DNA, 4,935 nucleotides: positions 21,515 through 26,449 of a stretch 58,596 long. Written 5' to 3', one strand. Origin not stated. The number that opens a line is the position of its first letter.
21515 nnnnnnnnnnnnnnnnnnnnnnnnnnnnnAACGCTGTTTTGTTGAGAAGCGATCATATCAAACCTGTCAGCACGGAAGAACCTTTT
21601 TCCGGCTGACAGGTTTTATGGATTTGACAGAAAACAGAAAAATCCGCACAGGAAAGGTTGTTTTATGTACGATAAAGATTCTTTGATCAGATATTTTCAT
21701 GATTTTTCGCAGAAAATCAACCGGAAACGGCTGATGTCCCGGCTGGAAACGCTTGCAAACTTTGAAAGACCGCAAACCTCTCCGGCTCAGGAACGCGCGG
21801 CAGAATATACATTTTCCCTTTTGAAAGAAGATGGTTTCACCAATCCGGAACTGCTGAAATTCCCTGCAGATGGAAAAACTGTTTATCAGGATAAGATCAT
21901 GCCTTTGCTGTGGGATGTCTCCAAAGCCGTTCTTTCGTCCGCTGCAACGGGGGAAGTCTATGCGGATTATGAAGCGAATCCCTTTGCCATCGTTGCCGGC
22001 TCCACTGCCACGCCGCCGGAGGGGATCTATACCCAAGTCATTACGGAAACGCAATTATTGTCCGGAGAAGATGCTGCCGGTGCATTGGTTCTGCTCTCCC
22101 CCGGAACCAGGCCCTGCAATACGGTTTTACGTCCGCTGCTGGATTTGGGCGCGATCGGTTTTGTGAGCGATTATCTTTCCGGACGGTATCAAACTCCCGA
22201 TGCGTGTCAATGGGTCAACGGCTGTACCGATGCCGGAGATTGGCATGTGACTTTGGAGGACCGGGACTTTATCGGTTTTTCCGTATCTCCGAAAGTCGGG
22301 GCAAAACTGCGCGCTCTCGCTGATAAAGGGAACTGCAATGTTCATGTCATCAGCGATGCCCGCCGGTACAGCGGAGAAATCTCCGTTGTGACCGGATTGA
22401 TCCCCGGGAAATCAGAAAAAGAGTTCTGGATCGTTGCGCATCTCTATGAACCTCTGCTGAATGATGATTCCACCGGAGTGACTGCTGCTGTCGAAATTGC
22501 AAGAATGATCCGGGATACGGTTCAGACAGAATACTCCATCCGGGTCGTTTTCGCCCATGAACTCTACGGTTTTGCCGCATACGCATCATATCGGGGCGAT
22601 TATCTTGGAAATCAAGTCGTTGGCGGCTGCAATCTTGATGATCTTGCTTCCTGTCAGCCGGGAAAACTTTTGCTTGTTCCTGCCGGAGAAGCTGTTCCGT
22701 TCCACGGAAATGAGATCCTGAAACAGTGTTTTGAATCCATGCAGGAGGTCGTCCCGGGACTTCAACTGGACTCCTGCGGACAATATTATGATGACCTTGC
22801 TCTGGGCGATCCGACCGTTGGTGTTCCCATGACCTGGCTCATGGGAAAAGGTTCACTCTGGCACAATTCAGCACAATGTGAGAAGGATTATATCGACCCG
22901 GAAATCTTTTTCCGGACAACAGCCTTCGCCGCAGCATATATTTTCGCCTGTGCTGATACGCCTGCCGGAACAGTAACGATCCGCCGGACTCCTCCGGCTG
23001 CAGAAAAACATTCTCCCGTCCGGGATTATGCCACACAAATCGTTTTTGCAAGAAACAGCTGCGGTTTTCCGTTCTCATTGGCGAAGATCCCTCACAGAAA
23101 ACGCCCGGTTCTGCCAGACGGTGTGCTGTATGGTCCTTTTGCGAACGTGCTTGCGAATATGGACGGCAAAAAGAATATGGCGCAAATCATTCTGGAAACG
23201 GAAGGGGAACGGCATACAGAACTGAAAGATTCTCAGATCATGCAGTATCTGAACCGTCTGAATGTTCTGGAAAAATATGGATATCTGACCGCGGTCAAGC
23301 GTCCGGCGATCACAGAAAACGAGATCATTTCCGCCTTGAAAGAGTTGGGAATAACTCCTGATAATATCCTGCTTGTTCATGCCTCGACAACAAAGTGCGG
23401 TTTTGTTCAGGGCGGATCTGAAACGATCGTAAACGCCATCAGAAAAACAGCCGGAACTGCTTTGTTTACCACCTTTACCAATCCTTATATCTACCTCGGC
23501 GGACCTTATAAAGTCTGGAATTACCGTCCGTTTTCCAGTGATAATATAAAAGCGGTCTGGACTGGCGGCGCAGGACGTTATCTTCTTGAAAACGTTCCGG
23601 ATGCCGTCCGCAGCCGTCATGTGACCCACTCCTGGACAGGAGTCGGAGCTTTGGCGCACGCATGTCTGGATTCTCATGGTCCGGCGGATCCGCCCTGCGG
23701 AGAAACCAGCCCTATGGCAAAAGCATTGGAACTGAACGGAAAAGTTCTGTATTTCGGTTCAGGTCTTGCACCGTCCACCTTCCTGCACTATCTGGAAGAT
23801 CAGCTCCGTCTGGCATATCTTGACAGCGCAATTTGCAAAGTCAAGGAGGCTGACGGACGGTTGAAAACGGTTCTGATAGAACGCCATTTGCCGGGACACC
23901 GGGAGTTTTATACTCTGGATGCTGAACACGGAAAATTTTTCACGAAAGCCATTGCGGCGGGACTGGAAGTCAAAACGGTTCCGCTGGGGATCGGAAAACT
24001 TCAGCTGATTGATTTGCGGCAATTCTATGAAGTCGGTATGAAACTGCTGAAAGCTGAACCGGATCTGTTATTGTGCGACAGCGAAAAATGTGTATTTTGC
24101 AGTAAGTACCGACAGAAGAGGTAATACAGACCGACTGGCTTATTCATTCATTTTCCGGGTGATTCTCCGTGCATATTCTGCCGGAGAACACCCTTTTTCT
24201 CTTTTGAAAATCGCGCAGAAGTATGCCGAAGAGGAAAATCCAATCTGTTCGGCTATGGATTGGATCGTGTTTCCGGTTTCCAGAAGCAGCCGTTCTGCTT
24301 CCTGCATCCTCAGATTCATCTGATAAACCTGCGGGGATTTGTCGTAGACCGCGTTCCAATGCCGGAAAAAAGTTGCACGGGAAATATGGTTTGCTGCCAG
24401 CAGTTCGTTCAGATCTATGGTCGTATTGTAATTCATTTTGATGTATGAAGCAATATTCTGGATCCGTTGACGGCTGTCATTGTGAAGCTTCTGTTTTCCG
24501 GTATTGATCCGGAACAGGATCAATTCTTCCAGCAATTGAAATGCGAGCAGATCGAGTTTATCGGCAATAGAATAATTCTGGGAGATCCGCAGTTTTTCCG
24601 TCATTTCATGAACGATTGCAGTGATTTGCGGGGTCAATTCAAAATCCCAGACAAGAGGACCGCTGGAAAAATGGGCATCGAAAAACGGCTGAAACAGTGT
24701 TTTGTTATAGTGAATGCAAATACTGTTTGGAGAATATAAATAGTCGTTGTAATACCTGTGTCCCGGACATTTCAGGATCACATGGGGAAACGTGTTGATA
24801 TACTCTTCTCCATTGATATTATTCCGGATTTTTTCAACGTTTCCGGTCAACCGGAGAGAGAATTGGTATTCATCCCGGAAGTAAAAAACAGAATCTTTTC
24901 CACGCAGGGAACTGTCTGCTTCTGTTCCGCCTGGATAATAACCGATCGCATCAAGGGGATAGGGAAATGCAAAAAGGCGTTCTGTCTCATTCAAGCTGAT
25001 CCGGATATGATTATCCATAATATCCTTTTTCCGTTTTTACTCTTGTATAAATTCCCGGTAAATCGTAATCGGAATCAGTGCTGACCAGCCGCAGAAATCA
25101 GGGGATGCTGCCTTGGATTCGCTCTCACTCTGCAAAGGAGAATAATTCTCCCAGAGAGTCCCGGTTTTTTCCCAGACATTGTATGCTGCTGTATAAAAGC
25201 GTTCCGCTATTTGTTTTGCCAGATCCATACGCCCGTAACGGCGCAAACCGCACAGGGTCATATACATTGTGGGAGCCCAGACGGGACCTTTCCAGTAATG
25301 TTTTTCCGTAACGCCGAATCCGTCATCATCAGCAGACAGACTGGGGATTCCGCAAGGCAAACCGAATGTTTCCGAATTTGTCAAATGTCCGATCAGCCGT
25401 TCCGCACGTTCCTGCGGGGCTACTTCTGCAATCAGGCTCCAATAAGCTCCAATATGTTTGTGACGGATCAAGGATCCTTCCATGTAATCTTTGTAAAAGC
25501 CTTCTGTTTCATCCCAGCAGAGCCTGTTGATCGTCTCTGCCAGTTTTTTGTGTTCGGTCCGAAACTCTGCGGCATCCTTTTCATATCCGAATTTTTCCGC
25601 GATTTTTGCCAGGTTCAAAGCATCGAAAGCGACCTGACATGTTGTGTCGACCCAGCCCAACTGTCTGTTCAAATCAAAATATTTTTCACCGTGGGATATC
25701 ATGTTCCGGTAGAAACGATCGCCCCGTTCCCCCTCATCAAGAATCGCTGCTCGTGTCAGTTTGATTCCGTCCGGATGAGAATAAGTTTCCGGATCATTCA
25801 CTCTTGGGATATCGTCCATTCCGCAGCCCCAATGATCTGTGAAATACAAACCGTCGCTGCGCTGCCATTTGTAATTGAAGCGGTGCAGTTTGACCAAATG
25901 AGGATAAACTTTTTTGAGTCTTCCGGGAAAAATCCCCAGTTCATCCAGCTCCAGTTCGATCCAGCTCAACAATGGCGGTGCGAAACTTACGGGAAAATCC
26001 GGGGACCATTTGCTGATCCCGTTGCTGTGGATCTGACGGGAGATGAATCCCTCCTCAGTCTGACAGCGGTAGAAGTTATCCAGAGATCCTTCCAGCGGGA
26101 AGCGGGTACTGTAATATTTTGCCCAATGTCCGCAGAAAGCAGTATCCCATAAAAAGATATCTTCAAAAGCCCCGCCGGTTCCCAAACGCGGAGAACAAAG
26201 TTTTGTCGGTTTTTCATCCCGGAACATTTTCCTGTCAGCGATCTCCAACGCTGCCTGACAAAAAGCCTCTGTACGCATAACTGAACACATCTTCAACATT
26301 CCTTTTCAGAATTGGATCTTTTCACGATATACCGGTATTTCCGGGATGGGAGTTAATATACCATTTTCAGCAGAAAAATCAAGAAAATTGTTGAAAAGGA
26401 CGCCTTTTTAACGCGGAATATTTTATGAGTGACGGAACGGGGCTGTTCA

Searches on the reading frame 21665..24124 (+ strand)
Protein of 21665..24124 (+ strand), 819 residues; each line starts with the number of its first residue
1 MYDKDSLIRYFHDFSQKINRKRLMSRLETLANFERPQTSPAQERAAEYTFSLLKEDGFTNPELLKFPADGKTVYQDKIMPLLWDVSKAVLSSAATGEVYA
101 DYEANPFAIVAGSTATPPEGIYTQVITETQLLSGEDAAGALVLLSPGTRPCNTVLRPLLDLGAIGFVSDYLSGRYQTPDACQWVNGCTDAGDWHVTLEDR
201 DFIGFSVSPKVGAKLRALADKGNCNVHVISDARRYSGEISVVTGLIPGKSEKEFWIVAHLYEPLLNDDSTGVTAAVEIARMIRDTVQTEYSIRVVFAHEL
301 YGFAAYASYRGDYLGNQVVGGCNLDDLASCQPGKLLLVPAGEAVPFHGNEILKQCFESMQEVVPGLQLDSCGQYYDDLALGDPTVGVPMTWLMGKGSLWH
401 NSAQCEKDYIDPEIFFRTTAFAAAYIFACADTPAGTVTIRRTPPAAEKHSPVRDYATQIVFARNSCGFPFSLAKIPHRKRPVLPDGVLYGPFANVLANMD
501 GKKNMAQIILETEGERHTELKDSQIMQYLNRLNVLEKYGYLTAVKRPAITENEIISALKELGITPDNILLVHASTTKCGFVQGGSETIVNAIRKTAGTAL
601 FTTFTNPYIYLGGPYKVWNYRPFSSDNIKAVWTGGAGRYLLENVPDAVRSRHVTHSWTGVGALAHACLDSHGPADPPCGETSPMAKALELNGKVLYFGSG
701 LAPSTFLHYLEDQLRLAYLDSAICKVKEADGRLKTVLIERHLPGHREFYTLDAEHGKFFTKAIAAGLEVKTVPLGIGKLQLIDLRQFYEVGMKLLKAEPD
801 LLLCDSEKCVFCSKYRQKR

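Call 76: search_protein_families(library=pfam, proteins=[window:21665-24124:+], max_evalue=0.001)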
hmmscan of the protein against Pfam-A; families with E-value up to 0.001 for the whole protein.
window:21665-24124:+ (819 aa): 2 families
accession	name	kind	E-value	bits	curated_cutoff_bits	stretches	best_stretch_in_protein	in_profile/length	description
PF02522.19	Antibiotic_NAT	-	4.8e-25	88.9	25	1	570-795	1-231/232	Aminoglycoside 3-N-acetyltransferase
PF16254.10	DUF4910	-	6e-08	32.3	26.6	1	184-324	37-141/247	Domain of unknown function (DUF4910)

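Call 78: search_solved_structures(query=window:21665-24124:+, max_evalue=0.01, show_alignments=1)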
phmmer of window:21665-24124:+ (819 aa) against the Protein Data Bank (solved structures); distinct sequences matched with E-value up to 0.01: 21.
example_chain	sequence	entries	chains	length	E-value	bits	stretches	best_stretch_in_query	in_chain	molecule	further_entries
7lap_A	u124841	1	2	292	5.2e-15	57.7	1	549-713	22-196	Aminoglycoside N(3)-acetyltransferase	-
7lao_A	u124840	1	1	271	7.1e-13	50.7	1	553-712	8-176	Aminoglycoside N(3)-acetyltransferase III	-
3sma_A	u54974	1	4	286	4.9e-12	47.9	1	546-715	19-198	FrbF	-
6mb4_A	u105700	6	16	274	8e-11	43.9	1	549-712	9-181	Aac(3)-IIIb protein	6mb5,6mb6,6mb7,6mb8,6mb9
5ht0_A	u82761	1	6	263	1.3e-08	36.6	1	550-712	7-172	Aminoglycoside acetyltransferase HMB0005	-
6nti_A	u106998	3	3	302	1.5e-07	33.1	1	550-716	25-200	Aminoglycoside N(3)-acetyltransferase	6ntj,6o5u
6np1_A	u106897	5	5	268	2.2e-07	32.5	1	551-716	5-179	Aminoglycoside N(3)-acetyltransferase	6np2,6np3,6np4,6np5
6mn0_A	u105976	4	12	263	2.2e-07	32.5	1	550-711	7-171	Aminoglycoside N(3)-acetyltransferase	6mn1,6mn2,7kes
6mmz_A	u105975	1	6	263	2.8e-07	32.2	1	550-712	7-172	Aminoglycoside N(3)-acetyltransferase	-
6bbr_A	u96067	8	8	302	3.9e-07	31.7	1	550-716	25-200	AAC 3-VI protein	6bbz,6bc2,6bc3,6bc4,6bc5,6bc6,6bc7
6mn3_A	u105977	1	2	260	4e-07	31.6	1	552-735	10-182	Aminoglycoside N(3)-acetyltransferase, AAC(3)-IVa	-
7q1d_A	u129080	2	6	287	5.4e-07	31.2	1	542-741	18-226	Aminoglycoside N(3)-acetyltransferase III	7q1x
7mqk_A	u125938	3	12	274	7.4e-07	30.8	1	550-741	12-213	Aminoglycoside N(3)-acetyltransferase III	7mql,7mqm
7q0q_A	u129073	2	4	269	9.1e-07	30.5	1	550-741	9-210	Aminoglycoside N(3)-acetyltransferase III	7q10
2nyg_A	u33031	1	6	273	4.1e-06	28.3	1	550-713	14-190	YokD protein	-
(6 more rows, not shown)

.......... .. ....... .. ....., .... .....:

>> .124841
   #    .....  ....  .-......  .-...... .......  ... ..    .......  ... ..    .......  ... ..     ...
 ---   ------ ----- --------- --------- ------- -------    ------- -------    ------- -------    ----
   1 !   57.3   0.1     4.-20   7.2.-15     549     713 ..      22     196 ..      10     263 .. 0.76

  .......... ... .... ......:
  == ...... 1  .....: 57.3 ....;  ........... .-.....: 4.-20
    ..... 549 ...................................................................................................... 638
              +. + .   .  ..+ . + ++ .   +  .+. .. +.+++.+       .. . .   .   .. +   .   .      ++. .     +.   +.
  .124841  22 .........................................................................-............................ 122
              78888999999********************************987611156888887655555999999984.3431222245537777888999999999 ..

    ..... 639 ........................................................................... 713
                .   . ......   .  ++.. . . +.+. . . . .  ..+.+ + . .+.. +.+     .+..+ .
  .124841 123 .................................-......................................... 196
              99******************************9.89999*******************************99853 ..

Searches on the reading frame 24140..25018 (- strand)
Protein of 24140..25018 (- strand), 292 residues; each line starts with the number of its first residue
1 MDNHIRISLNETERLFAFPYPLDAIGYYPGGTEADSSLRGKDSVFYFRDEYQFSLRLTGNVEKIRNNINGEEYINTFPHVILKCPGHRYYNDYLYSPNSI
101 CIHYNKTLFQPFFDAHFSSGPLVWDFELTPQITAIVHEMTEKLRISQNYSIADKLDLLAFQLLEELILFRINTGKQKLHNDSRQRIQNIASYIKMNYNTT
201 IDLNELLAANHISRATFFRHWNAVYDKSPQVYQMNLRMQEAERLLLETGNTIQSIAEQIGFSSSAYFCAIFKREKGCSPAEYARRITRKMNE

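Call 76: search_protein_families(library=pfam, proteins=[window:24140-25018:-], max_evalue=0.001)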
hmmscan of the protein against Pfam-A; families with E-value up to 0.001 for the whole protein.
window:24140-25018:- (292 aa): 2 families
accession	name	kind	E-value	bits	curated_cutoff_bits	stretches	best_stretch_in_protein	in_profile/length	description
PF12833.13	HTH_18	-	4.7e-19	68.9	33.6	1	208-285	3-80/80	Helix-turn-helix domain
PF00165.29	HTH_AraC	-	2.6e-08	34.2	26.6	1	248-282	7-40/42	Bacterial regulatory helix-turn-helix proteins, AraC family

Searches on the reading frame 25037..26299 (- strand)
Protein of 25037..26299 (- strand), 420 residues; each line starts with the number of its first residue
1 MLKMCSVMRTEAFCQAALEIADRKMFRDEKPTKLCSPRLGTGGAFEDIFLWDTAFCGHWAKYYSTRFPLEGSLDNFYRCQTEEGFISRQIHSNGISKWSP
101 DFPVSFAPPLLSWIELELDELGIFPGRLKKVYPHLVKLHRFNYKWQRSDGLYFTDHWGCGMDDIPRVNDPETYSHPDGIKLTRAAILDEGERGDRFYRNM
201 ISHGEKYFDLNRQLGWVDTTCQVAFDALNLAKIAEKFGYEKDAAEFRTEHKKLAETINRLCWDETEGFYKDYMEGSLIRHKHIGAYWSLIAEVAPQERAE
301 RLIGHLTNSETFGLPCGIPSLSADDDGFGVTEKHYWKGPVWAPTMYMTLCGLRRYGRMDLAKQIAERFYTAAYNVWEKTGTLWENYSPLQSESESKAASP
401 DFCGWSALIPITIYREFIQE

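Call 76: search_protein_families(library=pfam, proteins=[window:25037-26299:-], max_evalue=0.001)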
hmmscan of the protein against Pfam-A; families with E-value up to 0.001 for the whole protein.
window:25037-26299:- (420 aa): 3 families
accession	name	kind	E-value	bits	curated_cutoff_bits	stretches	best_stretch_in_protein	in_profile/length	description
PF22422.2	MGH1-like_GH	-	4.7e-38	132.1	27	1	107-402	66-353/356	Mannosylglycerate hydrolase MGH1-like glycoside hydrolase domain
PF03200.22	Glyco_hydro_63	-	2.2e-19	70.1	22.4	2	297-410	364-487/492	Glycosyl hydrolase family 63 C-terminal domain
PF01204.24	Trehalase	-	3.4e-18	66.3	21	1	228-388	318-478/512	Trehalase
